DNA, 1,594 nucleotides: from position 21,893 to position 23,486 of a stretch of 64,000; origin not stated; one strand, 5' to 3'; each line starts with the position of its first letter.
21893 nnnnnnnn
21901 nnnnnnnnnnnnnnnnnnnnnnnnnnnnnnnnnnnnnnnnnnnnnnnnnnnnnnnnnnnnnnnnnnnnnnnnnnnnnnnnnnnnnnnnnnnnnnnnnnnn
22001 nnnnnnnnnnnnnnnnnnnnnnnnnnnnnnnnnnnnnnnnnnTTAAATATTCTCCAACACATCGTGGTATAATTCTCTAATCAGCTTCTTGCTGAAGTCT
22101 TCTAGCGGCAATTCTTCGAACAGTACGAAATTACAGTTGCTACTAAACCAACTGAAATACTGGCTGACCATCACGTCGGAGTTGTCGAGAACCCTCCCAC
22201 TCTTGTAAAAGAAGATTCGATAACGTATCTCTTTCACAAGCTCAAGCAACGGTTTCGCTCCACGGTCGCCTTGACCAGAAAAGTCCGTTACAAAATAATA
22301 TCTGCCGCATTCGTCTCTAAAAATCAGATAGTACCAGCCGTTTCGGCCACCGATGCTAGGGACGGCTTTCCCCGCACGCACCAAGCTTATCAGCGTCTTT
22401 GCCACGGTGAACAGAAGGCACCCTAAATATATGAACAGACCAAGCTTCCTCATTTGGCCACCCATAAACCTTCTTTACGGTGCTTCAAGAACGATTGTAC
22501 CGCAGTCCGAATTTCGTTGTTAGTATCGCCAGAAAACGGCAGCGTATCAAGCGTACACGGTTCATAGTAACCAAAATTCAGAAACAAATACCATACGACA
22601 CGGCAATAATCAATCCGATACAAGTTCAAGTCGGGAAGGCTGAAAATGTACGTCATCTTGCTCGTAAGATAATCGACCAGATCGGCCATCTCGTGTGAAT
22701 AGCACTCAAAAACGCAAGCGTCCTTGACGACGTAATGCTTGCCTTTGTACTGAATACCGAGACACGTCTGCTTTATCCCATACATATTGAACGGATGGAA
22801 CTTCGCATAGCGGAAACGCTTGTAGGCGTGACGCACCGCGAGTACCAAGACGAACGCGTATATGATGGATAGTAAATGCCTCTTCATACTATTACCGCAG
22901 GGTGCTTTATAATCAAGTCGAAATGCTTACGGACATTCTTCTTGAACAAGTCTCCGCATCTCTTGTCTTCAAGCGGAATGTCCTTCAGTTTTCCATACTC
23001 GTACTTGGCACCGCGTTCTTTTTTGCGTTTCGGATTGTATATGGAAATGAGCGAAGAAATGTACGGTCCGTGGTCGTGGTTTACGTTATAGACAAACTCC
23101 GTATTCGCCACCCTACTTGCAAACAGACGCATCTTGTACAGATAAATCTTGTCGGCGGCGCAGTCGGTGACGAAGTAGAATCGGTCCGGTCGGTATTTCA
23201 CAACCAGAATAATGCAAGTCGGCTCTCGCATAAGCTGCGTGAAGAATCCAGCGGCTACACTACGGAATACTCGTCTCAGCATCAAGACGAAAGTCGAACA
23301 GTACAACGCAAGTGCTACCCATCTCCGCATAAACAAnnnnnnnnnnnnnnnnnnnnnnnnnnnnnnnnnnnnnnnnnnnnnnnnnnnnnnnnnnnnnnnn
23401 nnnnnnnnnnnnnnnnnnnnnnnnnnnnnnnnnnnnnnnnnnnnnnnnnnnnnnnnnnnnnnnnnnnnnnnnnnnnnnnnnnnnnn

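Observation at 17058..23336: Six-member paralogous family of single-pass membrane proteins flanking the 1043-aa gene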

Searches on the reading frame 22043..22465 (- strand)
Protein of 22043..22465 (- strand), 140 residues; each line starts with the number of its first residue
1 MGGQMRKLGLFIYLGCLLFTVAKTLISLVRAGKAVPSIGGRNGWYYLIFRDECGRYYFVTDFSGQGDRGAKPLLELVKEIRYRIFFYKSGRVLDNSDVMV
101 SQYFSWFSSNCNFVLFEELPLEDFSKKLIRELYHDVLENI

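Call 6: search_protein_families(library=phrogs, proteins=[window:22043-22465:-], max_evalue=1)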
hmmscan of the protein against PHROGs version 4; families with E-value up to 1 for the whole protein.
window:22043-22465:- (140 aa): 2 families
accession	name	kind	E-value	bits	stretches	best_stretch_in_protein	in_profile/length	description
phrog_30818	-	unknown function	0.33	11.9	1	70-105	18-54/85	-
phrog_28324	-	unknown function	0.54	11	1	76-114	40-78/170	-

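Call 7: search_protein_families(library=pfam, proteins=[window:22043-22465:-], max_evalue=1)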
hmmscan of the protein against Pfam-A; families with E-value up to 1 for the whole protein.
window:22043-22465:- (140 aa): 2 families
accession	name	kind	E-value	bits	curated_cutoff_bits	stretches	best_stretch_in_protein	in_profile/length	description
PF09082.15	DUF1922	-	0.15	12.8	30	1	46-59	2-15/56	Domain of unknown function (DUF1922)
PF00881.29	Nitroreductase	-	0.16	12.6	23.5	1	24-79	19-74/167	Nitroreductase family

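Call 11: find_encoding_contigs(protein=window:22043-22465:-, flank=10000)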
Protein window:22043-22465:- (140 aa): 1 contig read that carries it; 1 place shown.
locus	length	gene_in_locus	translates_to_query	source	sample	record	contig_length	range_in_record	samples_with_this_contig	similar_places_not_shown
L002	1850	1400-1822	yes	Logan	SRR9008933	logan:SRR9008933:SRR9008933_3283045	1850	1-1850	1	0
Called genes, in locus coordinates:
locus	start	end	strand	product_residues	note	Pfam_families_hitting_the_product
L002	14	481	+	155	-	-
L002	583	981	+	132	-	-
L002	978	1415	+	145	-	-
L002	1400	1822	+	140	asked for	-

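Call 33: predict_structure(alignment_id=A2)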
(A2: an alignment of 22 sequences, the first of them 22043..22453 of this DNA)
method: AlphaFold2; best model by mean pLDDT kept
length: 136 residues; sequences in the alignment: 22
mean_pLDDT: 76.3   pTM: 0.64
mean pLDDT of the five models: 76.3, 74.9, 73.4, 73.3, 70.4
residues with pLDDT >= 90: 13; 70-90: 87; 50-70: 28; < 50: 8
segments of 3 or more residues with pLDDT < 50: 26-33
pLDDT, mean of each block of 10 residues (from residue 1): 66 71 49 65 86 88 85 83 67 85 71 85 88 82
secondary structure, 60 per line:
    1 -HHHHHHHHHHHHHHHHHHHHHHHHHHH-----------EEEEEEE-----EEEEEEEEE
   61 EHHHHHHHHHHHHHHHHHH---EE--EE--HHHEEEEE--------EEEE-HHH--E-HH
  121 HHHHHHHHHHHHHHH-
elements in order: H2-28 E40-46 E52-61 H62-79 E94-98 E107-110 H119-135

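Call 35: search_protein_representatives(alignment_id=A2)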
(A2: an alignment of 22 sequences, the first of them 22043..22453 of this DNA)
Query: 22 sequences, 150 profile positions. Proteins with E-value up to 0.001 (for the whole library): 23; up to 1e-10: 9; up to 1e-30: 3. The best 23 are listed.
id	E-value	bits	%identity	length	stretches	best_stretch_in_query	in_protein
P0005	8.3e-44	165.6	-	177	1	1-150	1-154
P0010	1.3e-36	142.3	-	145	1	1-150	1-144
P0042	9.1e-35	136.3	-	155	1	2-105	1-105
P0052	2.7e-24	102.3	-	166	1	2-146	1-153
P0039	4.8e-21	91.8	-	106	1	1-72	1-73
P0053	4.3e-19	85.4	-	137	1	3-143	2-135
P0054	8.5e-16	74.7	-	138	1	68-143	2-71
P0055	7.7e-15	71.6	-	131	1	18-145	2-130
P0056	5.3e-11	59.2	-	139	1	6-142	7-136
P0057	3.0e-10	56.7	-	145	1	1-149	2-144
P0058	1.6e-09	54.3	-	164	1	5-139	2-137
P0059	2.6e-09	53.7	-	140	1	1-142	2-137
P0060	2.7e-08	50.4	-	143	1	2-141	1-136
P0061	6.9e-08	49.1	-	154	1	2-141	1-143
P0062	3.3e-07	46.8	-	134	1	61-147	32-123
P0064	5.8e-07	46.0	-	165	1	2-128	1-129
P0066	2.5e-05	40.7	-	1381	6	72-136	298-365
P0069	1.1e-04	38.6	-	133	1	5-127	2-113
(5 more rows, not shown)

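Call 37: find_encoding_contigs(protein=P0059, flank=10000, max_places=3)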
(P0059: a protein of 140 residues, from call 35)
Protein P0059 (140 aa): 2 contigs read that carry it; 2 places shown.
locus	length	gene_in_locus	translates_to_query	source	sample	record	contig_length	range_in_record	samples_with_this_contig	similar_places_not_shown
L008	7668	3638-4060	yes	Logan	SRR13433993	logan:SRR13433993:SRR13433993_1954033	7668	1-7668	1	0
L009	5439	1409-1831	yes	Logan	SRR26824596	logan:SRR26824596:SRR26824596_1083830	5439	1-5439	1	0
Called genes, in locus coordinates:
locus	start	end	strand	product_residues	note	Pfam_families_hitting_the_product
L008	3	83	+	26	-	?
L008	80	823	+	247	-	-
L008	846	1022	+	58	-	-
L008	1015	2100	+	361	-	-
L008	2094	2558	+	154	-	-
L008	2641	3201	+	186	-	-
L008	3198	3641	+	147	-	-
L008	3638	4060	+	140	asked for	-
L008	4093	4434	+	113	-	-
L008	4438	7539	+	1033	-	-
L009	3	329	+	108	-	?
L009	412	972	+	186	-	-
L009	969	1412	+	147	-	-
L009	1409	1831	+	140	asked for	-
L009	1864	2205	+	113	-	-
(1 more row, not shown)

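Call 39: find_encoding_contigs(protein=P0064, flank=10000, max_places=3)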
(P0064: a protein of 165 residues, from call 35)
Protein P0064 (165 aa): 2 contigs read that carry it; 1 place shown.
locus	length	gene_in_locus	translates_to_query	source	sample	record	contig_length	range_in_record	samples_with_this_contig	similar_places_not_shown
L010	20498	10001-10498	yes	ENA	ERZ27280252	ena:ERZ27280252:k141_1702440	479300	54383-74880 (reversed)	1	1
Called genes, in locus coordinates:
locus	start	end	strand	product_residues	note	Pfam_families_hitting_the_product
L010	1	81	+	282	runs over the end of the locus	-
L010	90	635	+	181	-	-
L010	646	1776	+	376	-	PF15891:Nuc_deoxyri_tr2, PF00149:Metallophos, PF12850:Metallophos_2 (weak)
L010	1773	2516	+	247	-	-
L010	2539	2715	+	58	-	-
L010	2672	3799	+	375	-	-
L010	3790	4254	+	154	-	-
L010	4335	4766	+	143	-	-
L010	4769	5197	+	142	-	-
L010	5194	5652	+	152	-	-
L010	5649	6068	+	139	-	-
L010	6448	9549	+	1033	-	-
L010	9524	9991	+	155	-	-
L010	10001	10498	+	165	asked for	-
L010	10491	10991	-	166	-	-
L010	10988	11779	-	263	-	-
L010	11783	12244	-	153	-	-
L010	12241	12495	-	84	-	-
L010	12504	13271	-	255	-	PF01784:DUF34_NIF3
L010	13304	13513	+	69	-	-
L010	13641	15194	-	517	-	-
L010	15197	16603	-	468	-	-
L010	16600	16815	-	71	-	-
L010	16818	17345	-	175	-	-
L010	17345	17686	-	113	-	-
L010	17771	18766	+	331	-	-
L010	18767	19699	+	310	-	-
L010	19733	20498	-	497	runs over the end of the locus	-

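Call 40: find_encoding_contigs(protein=P0061, flank=10000, max_places=3)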
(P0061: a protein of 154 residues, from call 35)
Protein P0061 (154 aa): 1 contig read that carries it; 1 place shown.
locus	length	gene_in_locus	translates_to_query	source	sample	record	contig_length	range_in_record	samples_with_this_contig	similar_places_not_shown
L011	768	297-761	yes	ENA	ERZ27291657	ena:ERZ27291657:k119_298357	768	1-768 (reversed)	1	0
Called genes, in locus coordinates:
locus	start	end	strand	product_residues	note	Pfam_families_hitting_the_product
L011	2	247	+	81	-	?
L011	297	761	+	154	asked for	-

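Call 41: find_encoding_contigs(protein=P0069, flank=10000, max_places=3)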
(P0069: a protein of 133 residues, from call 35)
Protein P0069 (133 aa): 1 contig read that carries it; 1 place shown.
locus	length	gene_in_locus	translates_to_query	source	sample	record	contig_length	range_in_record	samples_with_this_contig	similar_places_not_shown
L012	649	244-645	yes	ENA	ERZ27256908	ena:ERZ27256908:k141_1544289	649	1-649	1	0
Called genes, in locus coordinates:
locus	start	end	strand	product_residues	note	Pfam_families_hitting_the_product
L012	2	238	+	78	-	?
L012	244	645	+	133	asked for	-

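Call 63: fold_search(model_id=the predicted structure, library=viral)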
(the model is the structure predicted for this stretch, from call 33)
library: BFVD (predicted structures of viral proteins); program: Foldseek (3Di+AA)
matches with E <= 10: 634; with E <= 0.001: 0
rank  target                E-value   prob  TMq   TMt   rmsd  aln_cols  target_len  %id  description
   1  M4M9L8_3              6.6e-02  0.33  0.25  0.04  19.6       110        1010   18  (no name in the UniProt tables at hand)
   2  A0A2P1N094            1.0e-01  0.13  0.20  0.13  15.5       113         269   17  (no name in the UniProt tables at hand)
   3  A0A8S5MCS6            1.3e-01  0.23  0.21  0.30   7.4        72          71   10  Uncharacterized protein [Siphoviridae sp. cti6f5]
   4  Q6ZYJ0                1.4e-01  0.16  0.22  0.26  14.5       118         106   13  Uncharacterized protein [Pyrobaculum spherical virus (isolate United States/Yellowstone)]
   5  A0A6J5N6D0            1.7e-01  0.25  0.23  0.22   6.5        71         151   10  Uncharacterized protein [uncultured Caudovirales phage]
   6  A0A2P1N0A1            1.7e-01  0.20  0.26  0.19  24.5       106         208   12  (no name in the UniProt tables at hand)
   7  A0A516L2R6            1.9e-01  0.21  0.24  0.30   8.7        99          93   13  (no name in the UniProt tables at hand)
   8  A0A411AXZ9            2.4e-01  0.06  0.18  0.15  16.3       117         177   16  (no name in the UniProt tables at hand)
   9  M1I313                2.9e-01  0.15  0.21  0.12  14.9       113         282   11  (no name in the UniProt tables at hand)
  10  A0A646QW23            3.7e-01  0.44  0.29  0.50   4.8        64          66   12  Uncharacterized protein [Roseobacter phage CRP-4]
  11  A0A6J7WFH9            3.9e-01  0.30  0.28  0.36   5.7        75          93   15  Uncharacterized protein [uncultured Caudovirales phage]
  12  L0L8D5                4.2e-01  0.23  0.26  0.43   6.7        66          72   17  DUF7336 domain-containing protein [Bacillus phage phiAGATE]
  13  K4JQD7                4.2e-01  0.12  0.20  0.17  10.5       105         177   15  (no name in the UniProt tables at hand)
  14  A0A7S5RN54            4.8e-01  0.38  0.29  0.33   5.4        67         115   12  (no name in the UniProt tables at hand)
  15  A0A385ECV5            4.8e-01  0.16  0.26  0.28   6.8        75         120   12  Uncharacterized protein [Caulobacter phage CcrPW]
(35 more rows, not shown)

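Call 85: search_protein_families(library=ncbifam, proteins=[window:22043-22453:-], max_evalue=1)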
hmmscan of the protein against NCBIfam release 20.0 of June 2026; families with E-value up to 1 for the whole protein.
window:22043-22453:- (136 aa): 0 families

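Call 86: search_protein_families(library=padloc, proteins=[window:22043-22453:-], max_evalue=1)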
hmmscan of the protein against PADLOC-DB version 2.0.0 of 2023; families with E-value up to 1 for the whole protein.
window:22043-22453:- (136 aa): 0 families

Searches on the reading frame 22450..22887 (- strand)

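Call 6: search_protein_families(library=phrogs, proteins=[window:22450-22887:-], max_evalue=1)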
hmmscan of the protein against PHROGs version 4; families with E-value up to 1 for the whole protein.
window:22450-22887:- (145 aa): 1 family
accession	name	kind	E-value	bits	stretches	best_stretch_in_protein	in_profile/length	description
phrog_20063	-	unknown function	0.2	13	1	48-93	61-106/137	-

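Call 7: search_protein_families(library=pfam, proteins=[window:22450-22887:-], max_evalue=1)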
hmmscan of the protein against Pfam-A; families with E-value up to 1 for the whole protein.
window:22450-22887:- (145 aa): 0 families

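Call 85: search_protein_families(library=ncbifam, proteins=[window:22450-22887:-], max_evalue=1)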
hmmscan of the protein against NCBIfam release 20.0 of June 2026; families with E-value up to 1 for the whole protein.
window:22450-22887:- (145 aa): 0 families

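Call 86: search_protein_families(library=padloc, proteins=[window:22450-22887:-], max_evalue=1)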
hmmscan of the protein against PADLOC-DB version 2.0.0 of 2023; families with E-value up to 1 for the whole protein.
window:22450-22887:- (145 aa): 0 families

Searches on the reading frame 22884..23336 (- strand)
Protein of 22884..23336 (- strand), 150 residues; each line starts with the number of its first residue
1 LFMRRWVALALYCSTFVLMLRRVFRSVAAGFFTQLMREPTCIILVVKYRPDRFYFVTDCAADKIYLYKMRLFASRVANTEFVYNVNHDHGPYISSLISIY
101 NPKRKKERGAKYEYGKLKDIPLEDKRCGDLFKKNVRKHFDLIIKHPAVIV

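Call 6: search_protein_families(library=phrogs, proteins=[window:22884-23336:-], max_evalue=1)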
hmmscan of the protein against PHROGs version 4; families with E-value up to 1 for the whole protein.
window:22884-23336:- (150 aa): 0 families

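Call 7: search_protein_families(library=pfam, proteins=[window:22884-23336:-], max_evalue=1)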
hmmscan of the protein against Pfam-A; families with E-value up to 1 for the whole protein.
window:22884-23336:- (150 aa): 1 family
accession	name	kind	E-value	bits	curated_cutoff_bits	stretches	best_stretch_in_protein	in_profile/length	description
PF20175.3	Tra1_central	-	0.16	11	27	1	14-42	456-484/585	Tra1 HEAT repeat central region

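Call 13: find_homologous_proteins(query=A1, max_evalue=1)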
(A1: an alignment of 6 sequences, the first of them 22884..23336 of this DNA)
Query A1 (6 sequences) (150 aa, profile of the alignment): 51 proteins with E <= 1 among 754 candidates.
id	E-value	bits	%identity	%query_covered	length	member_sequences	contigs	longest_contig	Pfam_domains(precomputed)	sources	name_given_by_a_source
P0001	1.5e-36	144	41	19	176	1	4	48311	-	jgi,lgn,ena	-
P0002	7.6e-35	138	37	19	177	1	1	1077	-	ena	-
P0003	1.0e-34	138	37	19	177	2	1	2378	-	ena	-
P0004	2.2e-33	134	38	19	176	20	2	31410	-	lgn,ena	-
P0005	4.5e-32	129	-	-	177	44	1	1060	-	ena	-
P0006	4.4e-29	120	-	-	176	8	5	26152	-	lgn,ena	-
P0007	5.2e-29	119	-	-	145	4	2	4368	-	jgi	-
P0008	6.5e-29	119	75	5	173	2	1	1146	-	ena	-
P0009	1.8e-27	114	75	5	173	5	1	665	-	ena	-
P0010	7.0e-27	112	-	-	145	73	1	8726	-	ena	-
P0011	2.9e-25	107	-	-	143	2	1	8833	-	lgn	-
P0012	4.1e-25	107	-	-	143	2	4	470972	-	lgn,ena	-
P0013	4.2e-25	107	-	-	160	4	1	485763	-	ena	-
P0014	5.2e-25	106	-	-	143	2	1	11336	-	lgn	-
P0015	1.6e-24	105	96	93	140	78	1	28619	-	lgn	-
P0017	5.6e-24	103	-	-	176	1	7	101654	-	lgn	-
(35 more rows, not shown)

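Call 15: find_encoding_contigs(protein=P0013, flank=10000, max_places=4)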
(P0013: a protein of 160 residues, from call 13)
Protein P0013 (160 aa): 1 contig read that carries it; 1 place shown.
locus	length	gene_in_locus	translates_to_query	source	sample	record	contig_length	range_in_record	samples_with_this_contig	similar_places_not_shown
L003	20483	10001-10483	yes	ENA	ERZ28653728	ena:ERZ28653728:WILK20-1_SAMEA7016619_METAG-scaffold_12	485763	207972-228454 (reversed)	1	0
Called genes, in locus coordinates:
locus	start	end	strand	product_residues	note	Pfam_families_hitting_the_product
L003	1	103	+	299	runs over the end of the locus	-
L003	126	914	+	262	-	PF01145:Band_7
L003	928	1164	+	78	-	-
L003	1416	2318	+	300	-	-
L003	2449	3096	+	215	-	-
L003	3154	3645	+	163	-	-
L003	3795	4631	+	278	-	-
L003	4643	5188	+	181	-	-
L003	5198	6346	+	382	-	PF15891:Nuc_deoxyri_tr2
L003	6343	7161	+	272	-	-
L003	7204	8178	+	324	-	PF13521:AAA_28 (weak)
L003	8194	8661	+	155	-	-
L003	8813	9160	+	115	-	-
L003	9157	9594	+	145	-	-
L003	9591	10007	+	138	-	-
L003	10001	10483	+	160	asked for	-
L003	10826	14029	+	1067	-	-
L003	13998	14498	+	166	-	-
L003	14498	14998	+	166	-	-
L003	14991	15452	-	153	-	-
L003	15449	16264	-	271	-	-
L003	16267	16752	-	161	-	-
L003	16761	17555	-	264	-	PF01784:DUF34_NIF3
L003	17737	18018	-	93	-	-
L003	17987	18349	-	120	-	PF01817:CM_2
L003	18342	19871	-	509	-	-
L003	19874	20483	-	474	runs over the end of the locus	-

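Call 16: find_encoding_contigs(protein=P0017, flank=10000, max_places=4)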
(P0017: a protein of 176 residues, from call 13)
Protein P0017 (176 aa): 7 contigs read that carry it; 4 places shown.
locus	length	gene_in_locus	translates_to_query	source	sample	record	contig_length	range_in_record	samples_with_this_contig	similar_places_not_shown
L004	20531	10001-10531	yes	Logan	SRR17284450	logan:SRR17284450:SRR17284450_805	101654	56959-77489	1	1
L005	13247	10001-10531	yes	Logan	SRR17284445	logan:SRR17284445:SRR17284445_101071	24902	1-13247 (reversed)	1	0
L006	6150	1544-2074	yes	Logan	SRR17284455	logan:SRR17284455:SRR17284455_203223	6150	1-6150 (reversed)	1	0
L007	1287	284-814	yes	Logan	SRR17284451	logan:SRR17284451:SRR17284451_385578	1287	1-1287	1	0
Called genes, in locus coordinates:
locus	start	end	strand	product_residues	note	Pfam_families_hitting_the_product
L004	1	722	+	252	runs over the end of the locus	PF01145:Band_7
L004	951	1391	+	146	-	-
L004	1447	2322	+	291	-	-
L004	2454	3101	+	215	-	-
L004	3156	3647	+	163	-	-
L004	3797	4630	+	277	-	-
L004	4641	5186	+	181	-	-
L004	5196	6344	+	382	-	PF15891:Nuc_deoxyri_tr2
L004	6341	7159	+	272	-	-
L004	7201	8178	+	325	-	PF13521:AAA_28 (weak)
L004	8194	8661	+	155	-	-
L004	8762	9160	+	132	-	-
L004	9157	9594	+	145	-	-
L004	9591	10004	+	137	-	-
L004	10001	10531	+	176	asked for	-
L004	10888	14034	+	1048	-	-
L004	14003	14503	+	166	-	-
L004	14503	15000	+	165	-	-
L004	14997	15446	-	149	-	-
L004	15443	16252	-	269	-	-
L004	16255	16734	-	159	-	-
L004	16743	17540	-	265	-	PF01784:DUF34_NIF3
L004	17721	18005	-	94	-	-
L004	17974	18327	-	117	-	PF01817:CM_2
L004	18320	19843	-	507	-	-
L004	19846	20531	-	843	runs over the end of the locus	PF02073:Peptidase_M29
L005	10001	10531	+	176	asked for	-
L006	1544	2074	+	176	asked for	-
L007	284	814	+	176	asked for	-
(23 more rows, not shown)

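Call 85: search_protein_families(library=ncbifam, proteins=[window:22884-23330:-], max_evalue=1)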
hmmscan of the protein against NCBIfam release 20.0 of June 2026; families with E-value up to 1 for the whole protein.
window:22884-23330:- (148 aa): 1 family
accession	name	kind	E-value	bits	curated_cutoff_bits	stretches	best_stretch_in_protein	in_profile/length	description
NF005139.0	PRK06588.1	equivalog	0.13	11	485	1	9-81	57-131/508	putative monovalent cation/H+ antiporter subunit D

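Call 86: search_protein_families(library=padloc, proteins=[window:22884-23330:-], max_evalue=1)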
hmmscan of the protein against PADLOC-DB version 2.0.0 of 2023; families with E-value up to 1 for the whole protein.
window:22884-23330:- (148 aa): 0 families
